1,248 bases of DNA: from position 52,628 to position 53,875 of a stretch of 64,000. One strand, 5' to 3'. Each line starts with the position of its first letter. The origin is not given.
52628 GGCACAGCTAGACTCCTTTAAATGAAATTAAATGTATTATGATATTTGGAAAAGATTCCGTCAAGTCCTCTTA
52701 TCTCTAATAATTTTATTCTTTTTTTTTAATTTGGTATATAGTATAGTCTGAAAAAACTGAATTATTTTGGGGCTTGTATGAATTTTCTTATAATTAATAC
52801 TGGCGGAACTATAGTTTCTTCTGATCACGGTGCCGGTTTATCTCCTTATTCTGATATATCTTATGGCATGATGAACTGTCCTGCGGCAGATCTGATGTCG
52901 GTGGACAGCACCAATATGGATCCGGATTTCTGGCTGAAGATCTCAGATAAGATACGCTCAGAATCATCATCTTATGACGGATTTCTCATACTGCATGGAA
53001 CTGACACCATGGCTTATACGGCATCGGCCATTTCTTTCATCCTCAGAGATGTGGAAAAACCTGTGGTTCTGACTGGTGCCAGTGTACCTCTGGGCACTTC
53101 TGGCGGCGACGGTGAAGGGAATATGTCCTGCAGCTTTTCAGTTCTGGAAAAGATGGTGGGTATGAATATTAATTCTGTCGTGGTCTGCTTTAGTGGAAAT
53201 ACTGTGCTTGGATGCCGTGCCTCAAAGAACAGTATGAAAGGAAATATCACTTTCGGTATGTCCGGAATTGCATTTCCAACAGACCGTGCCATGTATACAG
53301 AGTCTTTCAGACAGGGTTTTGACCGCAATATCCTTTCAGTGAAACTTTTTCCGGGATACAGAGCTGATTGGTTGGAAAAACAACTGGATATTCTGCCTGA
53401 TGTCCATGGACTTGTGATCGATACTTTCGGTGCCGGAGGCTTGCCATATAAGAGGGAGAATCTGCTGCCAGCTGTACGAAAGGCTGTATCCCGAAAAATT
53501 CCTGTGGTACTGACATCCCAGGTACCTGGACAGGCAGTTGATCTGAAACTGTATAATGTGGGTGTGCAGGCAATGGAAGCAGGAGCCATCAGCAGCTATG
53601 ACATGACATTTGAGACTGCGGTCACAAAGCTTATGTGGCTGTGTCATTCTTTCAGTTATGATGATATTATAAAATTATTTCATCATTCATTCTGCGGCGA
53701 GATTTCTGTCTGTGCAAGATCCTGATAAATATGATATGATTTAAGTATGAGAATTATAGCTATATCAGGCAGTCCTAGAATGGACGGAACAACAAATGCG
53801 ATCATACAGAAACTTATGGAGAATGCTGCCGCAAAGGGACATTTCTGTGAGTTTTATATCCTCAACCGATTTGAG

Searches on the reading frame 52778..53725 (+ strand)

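Call 63: search_protein_families(library=pfam, proteins=[window:52778-53725:+], max_evalue=0.001)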
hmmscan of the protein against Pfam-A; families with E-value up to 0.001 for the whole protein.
window:52778-53725:+ (315 aa): 2 families
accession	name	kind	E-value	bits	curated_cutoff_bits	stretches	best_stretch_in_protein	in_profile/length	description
PF00710.25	Asparaginase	-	1.9e-36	125.8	22.5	1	4-159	3-169/193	Asparaginase, N-terminal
PF17763.6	Asparaginase_C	-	1e-23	83.9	34.6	1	186-291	3-103/114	Glutaminase/Asparaginase C-terminal domain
